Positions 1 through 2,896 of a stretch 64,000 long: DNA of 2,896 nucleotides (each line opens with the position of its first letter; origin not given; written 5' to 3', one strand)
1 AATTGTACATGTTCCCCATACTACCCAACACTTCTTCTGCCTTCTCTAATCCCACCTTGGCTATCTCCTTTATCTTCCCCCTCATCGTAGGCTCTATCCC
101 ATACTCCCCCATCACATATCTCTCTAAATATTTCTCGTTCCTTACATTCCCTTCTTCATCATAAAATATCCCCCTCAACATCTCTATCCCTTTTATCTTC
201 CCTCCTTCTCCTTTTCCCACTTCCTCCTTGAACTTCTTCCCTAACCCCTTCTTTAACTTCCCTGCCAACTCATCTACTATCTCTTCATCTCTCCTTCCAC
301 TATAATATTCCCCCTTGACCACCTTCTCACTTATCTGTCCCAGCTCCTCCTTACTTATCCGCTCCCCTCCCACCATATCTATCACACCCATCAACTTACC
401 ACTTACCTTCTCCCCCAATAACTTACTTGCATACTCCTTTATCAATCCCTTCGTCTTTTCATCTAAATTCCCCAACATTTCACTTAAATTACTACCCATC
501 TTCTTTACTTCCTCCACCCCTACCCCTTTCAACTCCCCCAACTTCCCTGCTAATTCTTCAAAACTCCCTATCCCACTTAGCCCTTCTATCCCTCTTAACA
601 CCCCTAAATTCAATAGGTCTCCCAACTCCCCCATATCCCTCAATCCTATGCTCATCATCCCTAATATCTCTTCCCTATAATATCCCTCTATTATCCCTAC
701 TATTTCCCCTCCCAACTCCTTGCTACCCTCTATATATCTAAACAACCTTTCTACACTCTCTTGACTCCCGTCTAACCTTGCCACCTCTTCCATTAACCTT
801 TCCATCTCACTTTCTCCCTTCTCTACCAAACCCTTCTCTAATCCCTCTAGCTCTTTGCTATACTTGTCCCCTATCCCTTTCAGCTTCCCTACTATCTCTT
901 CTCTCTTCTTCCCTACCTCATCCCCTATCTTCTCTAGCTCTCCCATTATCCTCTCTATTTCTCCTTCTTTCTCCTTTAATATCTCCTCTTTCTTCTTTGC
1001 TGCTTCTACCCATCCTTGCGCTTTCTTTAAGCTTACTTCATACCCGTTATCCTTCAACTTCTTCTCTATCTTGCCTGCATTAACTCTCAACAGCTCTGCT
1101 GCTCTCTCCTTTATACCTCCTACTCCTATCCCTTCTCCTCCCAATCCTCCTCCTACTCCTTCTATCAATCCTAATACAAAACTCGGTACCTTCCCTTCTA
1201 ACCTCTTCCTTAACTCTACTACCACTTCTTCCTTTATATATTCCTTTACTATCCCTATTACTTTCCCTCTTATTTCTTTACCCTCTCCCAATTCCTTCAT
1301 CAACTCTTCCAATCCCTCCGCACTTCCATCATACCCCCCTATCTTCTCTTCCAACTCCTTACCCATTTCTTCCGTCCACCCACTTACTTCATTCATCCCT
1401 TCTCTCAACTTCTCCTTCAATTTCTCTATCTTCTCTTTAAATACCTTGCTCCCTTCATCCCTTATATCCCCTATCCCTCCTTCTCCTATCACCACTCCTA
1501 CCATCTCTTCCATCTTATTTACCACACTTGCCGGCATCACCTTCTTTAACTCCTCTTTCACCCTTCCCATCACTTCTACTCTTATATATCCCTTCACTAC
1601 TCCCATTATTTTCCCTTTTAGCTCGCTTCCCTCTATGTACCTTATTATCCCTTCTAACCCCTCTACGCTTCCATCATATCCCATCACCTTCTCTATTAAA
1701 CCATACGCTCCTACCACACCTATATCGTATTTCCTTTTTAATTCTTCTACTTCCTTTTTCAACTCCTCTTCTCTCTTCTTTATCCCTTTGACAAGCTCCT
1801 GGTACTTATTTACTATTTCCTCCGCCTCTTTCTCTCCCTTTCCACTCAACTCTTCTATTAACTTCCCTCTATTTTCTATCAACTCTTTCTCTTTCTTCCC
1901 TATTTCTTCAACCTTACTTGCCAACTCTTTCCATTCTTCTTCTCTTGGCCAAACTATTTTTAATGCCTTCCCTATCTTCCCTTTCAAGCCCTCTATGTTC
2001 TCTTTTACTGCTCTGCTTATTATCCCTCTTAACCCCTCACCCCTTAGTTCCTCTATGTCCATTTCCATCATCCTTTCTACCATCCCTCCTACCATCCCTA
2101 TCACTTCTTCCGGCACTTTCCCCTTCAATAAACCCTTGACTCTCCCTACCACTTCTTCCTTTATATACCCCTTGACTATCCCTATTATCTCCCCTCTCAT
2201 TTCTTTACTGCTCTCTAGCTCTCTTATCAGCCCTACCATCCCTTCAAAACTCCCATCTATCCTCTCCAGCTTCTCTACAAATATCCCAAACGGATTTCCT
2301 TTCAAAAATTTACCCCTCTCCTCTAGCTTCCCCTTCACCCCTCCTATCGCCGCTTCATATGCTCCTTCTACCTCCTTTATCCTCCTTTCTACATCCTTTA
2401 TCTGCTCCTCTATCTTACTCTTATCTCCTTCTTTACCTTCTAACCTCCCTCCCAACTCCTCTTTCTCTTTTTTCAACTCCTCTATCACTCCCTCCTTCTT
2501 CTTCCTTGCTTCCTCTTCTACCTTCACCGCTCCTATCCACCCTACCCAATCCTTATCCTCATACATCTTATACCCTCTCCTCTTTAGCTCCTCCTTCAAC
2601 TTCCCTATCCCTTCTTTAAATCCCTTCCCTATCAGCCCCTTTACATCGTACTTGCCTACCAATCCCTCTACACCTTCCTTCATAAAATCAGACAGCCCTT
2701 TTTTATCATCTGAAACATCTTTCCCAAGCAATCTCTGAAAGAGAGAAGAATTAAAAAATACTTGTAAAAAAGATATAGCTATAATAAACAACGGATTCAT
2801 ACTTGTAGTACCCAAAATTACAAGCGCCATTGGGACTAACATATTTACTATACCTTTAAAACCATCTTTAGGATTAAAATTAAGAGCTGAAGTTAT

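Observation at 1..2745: Abrupt switch to a cytosine-starved, purine-loaded coding strand inside a single ORF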

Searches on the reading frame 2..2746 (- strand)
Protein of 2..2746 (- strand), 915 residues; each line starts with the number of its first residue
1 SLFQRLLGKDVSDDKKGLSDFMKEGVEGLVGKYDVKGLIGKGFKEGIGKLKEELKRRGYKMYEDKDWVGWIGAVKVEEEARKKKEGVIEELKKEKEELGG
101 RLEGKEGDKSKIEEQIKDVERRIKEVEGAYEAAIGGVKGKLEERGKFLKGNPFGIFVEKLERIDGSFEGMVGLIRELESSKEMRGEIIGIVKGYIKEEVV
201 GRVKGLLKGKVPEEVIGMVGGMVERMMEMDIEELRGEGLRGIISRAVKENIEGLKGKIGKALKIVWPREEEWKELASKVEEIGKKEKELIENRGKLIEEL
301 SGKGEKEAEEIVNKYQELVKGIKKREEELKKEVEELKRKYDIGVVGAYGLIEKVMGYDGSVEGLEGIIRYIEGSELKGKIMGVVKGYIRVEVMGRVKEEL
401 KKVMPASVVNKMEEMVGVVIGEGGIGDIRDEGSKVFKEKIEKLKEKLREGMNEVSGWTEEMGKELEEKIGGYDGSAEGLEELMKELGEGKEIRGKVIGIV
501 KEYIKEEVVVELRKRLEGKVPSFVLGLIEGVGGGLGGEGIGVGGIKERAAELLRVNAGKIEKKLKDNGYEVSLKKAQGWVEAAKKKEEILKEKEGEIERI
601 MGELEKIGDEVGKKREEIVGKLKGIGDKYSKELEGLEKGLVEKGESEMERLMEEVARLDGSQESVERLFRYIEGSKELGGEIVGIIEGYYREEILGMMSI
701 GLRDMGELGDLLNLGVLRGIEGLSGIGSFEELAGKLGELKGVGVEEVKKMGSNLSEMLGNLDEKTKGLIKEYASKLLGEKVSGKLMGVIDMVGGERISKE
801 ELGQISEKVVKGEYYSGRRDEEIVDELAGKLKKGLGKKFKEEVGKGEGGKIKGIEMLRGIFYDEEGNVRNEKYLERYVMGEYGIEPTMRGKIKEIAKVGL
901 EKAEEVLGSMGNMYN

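Call 14: find_homologous_proteins(query=window:2-2746:-, max_evalue=0.001)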
Query window:2-2746:-: 8000 candidates shared short words with the query, none scored E <= 0.001.

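Call 36: search_protein_representatives(protein=window:2-2746:-)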
Query: 915 residues. Proteins with E-value up to 0.001 (for the whole library): 5; up to 1e-10: 3; up to 1e-30: 2. The best 5 are listed.
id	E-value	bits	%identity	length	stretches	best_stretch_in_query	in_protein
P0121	6.1e-50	186.9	66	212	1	77-281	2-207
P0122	1.1e-32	129.8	68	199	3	613-683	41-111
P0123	4.4e-24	101.3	75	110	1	483-572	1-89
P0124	1.5e-09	53.3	80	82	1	10-67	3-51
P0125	2.3e-06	42.7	55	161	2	1-74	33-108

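Call 38: find_encoding_contigs(protein=P0125, flank=10000, max_places=5)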
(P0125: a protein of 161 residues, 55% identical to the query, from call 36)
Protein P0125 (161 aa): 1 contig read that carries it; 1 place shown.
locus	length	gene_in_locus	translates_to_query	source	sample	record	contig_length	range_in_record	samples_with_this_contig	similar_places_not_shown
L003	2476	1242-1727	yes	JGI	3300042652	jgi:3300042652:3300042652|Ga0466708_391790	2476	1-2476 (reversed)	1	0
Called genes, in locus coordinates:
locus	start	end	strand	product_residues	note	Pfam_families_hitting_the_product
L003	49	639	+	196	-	-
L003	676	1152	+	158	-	-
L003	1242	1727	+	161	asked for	-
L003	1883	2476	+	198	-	?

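Call 39: find_encoding_contigs(protein=P0121, flank=10000, max_places=5)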
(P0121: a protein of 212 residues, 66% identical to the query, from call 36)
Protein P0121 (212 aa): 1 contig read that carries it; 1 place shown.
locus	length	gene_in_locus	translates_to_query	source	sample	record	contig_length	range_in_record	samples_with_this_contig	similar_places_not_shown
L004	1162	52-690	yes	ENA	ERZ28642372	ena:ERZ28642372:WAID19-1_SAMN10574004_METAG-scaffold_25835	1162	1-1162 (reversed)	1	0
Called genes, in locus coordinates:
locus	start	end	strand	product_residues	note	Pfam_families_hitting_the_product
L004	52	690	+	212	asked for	-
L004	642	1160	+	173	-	?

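Call 43: find_encoding_contigs(protein=P0122, flank=10000, max_places=5)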
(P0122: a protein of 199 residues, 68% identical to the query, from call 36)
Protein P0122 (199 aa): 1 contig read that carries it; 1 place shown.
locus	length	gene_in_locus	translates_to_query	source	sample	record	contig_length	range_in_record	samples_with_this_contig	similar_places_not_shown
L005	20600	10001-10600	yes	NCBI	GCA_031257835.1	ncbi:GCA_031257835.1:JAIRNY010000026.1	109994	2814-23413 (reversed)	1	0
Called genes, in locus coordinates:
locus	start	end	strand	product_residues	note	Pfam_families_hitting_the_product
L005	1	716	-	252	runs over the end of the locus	PF00731:AIRC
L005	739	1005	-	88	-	PF13190:PDGLE (weak)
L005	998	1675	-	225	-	PF01891:CbiM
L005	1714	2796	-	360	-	PF03739:LptF_LptG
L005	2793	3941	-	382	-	PF03739:LptF_LptG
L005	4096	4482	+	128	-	-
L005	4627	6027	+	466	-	-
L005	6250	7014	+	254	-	-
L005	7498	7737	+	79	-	-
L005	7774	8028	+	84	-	-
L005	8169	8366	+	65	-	-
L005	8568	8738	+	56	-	-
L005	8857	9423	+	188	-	-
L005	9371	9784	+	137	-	-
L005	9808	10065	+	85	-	-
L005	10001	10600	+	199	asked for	-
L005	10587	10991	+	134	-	-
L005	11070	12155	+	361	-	PF04055:Radical_SAM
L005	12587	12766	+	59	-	-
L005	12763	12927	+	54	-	PF00793:DAHP_synth_1 (weak)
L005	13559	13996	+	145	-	PF00275:EPSP_synthase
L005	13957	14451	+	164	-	PF00275:EPSP_synthase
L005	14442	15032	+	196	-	PF01553:Acyltransferase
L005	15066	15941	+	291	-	PF02401:LYTB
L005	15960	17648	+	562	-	PF13509:S1_2 (faint), PF17092:PCB_OB (faint), PF00575:S1, PF18614:RNase_II_C_S1 (faint), PF00575:S1, PF23459:S1_RRP5 (weak), PF21710:Spt6_S1, PF00575:S1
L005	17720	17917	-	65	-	-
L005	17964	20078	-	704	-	PF02092:tRNA_synt_2f, PF05746:DALR_1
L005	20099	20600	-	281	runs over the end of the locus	PF02091:tRNA-synt_2e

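Call 44: find_encoding_contigs(protein=P0123, flank=10000, max_places=5)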
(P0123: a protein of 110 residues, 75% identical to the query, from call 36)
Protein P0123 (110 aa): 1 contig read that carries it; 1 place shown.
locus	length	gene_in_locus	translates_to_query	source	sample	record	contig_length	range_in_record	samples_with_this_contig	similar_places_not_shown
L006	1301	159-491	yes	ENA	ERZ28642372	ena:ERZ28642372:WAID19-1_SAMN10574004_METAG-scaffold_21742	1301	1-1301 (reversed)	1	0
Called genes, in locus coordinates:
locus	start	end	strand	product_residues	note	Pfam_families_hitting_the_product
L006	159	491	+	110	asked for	-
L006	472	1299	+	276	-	?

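Call 45: find_encoding_contigs(protein=P0124, flank=10000, max_places=5)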
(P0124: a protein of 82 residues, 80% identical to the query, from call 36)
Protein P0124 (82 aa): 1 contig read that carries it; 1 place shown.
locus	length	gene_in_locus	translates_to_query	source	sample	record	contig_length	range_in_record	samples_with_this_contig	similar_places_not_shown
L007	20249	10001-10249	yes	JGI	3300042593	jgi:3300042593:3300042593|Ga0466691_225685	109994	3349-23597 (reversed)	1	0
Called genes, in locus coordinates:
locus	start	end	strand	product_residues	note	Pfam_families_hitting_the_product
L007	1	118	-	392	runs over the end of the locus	PF01969:Ni_insertion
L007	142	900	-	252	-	PF00731:AIRC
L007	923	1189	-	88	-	PF13190:PDGLE (weak)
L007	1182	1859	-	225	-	PF01891:CbiM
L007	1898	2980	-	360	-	PF03739:LptF_LptG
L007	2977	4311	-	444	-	PF03739:LptF_LptG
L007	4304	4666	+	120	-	-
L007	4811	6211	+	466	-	-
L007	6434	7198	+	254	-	-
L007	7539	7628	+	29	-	-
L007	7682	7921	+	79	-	-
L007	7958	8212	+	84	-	-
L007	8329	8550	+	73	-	-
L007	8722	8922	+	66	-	-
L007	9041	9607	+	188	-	-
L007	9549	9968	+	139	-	-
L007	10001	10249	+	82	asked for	-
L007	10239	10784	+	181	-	-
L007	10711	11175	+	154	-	-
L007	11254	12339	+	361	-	PF04055:Radical_SAM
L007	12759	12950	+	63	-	-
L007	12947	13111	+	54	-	PF00793:DAHP_synth_1 (weak)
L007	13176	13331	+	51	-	PF00793:DAHP_synth_1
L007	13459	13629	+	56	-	PF00793:DAHP_synth_1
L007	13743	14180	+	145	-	PF00275:EPSP_synthase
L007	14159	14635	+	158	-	PF00275:EPSP_synthase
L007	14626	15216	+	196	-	PF01553:Acyltransferase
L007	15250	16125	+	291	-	PF02401:LYTB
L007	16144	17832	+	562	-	PF13509:S1_2 (faint), PF17092:PCB_OB (faint), PF00575:S1, PF18614:RNase_II_C_S1 (faint), PF00575:S1, PF23459:S1_RRP5 (weak), PF21710:Spt6_S1, PF00575:S1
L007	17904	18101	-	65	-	-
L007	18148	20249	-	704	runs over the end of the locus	PF02092:tRNA_synt_2f, PF05746:DALR_1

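Call 75: predict_structure(protein=window:2-2746:-)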
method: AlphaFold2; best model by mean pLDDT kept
length: 915 residues; sequences in the alignment: 1
mean_pLDDT: 41.1   pTM: 0.26
mean pLDDT of the five models: 41.1, 41.1, 36.5, 34.8, 32.9
residues with pLDDT >= 90: 3; 70-90: 47; 50-70: 76; < 50: 789
segments of 3 or more residues with pLDDT < 50: 1-69, 71-74, 147-273, 336-462, 464-466, 468-641, 643-652, 654-836, 847-915
pLDDT, mean of each block of 10 residues (from residue 1): 29 34 31 30 40 42 45 55 78 88 81 87 82 65 49 43 40 43 39 41 35 35 37 32 34 39 39 48 50 50 53 58 56 49 40 40 37 37 33 35 34 31 27 33 39 38 45 43 43 33 30 30 29 27 32 37 37 35 36 38 38 37 37 41 45 44 41 38 32 29 28 31 35 34 34 35 37 34 33 39 41 39 43 49 50 44 40 37 36 36 33 30
secondary structure, 60 per line:
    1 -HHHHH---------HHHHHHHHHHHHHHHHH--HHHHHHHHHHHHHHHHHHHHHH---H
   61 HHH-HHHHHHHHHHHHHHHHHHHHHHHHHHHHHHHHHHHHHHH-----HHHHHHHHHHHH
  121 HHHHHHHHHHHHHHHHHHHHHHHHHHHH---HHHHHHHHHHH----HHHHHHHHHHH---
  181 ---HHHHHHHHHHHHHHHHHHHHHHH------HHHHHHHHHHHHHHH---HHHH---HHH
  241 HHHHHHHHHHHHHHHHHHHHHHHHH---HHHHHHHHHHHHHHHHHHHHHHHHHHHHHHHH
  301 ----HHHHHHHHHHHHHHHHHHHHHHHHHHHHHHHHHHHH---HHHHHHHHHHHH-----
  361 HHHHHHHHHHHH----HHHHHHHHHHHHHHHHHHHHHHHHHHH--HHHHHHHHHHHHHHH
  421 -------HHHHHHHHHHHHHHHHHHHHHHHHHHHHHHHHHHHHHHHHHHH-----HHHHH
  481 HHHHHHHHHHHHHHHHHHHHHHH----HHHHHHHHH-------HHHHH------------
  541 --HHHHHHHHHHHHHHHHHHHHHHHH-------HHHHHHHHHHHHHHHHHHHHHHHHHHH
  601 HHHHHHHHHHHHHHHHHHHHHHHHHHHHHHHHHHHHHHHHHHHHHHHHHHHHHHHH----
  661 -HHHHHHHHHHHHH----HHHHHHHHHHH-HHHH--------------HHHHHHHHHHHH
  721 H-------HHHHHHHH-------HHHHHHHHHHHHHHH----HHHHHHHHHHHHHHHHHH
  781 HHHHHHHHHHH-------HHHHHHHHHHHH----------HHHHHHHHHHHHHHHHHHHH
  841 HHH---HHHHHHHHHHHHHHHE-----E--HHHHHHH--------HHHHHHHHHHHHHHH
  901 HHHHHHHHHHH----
elements in order (helices of 4 or more, strands of 3 or more residues): H2-6 H16-32 H35-56 H60-63 H65-103 H109-148 H152-162 H167-177 H184-206 H213-227 H231-234 H238-265 H269-300 H305-340 H344-355 H361-372 H377-403 H406-420 H428-470 H476-503 H508-516 H524-528 H543-566 H574-656 H662-674 H679-689 H691-694 H709-721 H729-736 H744-758 H763-791 H799-810 H821-843 H847-861 H871-877 H886-911
